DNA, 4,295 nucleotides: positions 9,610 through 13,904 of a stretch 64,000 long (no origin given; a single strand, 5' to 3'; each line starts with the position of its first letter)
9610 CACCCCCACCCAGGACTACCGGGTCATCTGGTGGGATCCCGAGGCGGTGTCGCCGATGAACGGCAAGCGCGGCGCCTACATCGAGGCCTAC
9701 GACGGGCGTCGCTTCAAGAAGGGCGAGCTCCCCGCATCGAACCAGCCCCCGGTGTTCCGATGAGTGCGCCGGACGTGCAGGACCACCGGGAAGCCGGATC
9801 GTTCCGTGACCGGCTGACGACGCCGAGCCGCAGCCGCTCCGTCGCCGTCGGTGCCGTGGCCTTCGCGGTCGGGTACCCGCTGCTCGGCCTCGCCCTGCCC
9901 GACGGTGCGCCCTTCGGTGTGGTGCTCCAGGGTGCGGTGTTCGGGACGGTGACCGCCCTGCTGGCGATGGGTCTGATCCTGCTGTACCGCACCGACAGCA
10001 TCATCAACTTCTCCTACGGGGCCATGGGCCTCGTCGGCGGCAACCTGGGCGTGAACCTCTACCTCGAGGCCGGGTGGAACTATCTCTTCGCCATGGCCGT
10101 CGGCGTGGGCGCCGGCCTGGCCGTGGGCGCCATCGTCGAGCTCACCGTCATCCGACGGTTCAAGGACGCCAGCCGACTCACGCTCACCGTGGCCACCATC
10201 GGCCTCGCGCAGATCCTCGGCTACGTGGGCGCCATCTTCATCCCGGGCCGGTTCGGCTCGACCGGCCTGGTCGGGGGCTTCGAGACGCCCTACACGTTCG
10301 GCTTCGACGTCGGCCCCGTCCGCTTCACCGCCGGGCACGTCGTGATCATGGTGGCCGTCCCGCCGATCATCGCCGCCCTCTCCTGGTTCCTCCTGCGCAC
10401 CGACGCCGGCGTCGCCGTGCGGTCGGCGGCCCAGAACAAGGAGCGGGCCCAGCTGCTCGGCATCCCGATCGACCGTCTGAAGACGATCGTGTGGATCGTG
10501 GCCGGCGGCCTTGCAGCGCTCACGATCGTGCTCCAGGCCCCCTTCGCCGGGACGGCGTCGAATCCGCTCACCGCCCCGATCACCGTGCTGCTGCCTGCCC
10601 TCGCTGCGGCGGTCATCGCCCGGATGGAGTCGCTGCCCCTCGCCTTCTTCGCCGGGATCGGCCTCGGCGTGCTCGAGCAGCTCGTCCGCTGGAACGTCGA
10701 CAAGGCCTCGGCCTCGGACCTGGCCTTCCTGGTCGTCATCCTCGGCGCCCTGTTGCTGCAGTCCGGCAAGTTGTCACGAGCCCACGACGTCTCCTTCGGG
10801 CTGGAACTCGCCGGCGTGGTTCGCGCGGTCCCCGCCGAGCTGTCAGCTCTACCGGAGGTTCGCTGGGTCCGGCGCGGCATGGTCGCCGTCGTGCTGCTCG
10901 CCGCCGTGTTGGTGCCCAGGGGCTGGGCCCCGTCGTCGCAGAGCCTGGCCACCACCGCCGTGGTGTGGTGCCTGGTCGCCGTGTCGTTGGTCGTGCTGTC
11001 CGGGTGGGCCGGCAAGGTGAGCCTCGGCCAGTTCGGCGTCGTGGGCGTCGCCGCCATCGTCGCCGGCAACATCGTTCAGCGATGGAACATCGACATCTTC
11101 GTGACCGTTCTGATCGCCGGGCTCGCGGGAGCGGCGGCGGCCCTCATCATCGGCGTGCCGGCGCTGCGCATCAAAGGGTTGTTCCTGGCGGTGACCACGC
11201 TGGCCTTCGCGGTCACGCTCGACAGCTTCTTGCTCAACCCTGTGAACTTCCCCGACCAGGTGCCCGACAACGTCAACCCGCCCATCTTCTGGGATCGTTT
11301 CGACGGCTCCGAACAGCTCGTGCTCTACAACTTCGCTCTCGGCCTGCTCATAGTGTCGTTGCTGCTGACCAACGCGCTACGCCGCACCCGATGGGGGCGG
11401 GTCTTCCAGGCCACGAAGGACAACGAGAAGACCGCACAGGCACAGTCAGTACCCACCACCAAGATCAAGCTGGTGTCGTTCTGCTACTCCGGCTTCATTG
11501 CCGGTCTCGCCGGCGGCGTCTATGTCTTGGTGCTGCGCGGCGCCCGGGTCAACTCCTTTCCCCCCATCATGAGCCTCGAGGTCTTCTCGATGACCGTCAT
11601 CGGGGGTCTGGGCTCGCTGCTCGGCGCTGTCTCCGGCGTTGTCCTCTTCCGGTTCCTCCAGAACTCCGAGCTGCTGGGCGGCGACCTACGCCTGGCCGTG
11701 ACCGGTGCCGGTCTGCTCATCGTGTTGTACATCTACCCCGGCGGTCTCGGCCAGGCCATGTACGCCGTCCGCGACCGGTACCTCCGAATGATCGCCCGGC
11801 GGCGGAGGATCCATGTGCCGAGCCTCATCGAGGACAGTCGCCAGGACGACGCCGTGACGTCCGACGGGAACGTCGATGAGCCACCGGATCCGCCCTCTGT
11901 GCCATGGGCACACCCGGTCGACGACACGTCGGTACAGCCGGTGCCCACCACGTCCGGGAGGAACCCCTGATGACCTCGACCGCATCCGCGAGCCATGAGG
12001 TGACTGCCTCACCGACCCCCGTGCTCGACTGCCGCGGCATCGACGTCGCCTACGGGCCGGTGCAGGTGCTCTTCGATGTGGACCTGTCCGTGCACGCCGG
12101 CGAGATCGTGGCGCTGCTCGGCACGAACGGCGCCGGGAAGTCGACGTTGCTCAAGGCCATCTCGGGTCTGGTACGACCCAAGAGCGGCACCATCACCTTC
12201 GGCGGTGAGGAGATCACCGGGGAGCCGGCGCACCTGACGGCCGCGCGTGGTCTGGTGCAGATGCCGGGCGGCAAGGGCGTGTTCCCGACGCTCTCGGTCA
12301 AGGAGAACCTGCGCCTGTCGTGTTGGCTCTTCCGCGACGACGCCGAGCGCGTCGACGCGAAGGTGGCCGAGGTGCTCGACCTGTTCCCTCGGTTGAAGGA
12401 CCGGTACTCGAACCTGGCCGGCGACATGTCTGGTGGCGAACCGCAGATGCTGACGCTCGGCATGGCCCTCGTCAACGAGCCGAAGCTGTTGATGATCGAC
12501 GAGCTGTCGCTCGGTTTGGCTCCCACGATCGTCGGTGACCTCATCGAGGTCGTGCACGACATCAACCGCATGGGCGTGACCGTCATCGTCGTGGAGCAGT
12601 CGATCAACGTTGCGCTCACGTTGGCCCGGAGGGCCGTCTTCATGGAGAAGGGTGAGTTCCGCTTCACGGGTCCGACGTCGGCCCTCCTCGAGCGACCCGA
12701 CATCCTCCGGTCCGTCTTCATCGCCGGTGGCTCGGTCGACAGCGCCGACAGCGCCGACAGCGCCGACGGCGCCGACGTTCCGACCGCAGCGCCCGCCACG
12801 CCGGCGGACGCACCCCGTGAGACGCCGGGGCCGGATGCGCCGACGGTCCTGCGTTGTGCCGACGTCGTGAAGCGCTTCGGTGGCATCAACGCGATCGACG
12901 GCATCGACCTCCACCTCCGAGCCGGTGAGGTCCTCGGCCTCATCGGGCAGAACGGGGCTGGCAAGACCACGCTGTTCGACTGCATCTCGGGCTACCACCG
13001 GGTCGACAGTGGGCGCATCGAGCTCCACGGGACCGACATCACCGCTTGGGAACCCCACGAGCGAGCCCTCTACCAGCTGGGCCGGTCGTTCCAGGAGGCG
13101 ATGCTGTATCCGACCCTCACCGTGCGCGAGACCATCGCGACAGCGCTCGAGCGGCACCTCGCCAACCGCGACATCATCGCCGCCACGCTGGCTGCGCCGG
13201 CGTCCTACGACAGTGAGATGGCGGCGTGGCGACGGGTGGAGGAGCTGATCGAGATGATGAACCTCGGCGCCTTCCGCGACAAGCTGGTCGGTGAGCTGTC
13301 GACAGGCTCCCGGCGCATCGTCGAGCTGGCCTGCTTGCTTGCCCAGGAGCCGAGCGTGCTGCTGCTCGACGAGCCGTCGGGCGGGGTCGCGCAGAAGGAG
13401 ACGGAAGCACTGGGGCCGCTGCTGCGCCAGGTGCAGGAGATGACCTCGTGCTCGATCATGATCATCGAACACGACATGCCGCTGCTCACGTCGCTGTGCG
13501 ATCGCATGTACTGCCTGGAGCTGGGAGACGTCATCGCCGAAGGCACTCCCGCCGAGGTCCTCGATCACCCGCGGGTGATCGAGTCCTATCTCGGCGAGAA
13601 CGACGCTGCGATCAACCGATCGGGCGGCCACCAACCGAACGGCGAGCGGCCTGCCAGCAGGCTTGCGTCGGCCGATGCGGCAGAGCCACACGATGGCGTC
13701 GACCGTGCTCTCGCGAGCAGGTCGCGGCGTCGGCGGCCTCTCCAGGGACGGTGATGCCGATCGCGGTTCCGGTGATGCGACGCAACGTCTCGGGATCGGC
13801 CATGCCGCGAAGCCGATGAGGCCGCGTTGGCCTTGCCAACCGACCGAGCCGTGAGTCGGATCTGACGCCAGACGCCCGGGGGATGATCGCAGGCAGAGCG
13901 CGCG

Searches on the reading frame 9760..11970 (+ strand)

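Call 10: search_protein_families(library=pfam, proteins=[window:9760-11970:+])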
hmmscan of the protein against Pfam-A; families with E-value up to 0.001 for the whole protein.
window:9760-11970:+ (736 aa): 1 family
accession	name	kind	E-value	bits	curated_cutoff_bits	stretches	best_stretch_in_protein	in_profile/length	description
PF02653.21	BPD_transp_2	-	1.7e-59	201.6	26.8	2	396-656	5-269/269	Branched-chain amino acid transport system / permease component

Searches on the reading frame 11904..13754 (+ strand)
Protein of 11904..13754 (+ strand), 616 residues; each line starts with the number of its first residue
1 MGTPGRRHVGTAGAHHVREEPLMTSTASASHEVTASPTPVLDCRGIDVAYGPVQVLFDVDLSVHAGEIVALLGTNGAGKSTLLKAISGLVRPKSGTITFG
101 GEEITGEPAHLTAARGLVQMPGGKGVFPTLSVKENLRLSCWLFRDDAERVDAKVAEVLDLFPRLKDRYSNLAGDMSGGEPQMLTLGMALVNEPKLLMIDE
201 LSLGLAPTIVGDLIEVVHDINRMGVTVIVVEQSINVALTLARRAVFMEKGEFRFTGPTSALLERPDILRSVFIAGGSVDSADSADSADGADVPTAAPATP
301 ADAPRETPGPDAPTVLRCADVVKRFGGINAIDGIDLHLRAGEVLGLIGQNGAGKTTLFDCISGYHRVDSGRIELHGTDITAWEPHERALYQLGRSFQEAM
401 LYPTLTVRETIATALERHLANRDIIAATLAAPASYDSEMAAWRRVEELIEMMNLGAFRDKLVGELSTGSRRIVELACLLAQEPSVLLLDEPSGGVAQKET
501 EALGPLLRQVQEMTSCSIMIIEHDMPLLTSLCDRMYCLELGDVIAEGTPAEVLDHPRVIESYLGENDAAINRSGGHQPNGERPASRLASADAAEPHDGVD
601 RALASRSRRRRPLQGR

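Call 10: search_protein_families(library=pfam, proteins=[window:11904-13754:+])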
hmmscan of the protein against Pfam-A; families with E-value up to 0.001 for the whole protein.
window:11904-13754:+ (616 aa): 13 families
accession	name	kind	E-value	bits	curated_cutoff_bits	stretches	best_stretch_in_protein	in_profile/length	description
PF00005.33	ABC_tran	-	5.1e-61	205.7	25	2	332-492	2-136/137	ABC transporter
PF13304.12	AAA_21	-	2e-15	58.1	27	0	68-104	1-42/304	AAA domain, putative AbiEii toxin, Type IV TA system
PF12399.14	BCA_ABC_TP_C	-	1.3e-11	44.3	25.5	1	543-567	2-26/27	Branched-chain amino acid ATP-binding cassette transporter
PF13555.12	AAA_29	-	7.6e-10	38.8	27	1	62-96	18-51/61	P-loop containing region of AAA domain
PF13476.12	AAA_23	-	4.9e-09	37.5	27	0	342-362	20-40/201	AAA domain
PF02463.25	SMC_N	-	3.2e-06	27.2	40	0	67-87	25-45/220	RecF/RecN/SMC N terminal domain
PF03193.22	RsgA_GTPase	-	8.2e-06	26.2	30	0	65-121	105-157/174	RsgA GTPase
PF01926.29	MMR_HSR1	-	0.00014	22.4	21.9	0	69-99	2-31/113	50S ribosome-binding GTPase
PF00004.35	AAA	-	0.00015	22.6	21.2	0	70-90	2-22/131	ATPase family associated with various cellular activities (AAA)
PF13175.12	AAA_15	-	0.00038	20.6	32.1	0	64-93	24-50/374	AAA ATPase domain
PF13514.12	AAA_27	-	0.00038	20.5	22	0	50-89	11-49/206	AAA domain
PF02367.23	TsaE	-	0.00042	20.7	26.6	0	63-87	18-42/128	Threonylcarbamoyl adenosine biosynthesis protein TsaE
PF13481.12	AAA_25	-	0.00056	20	27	0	335-357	27-49/195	AAA domain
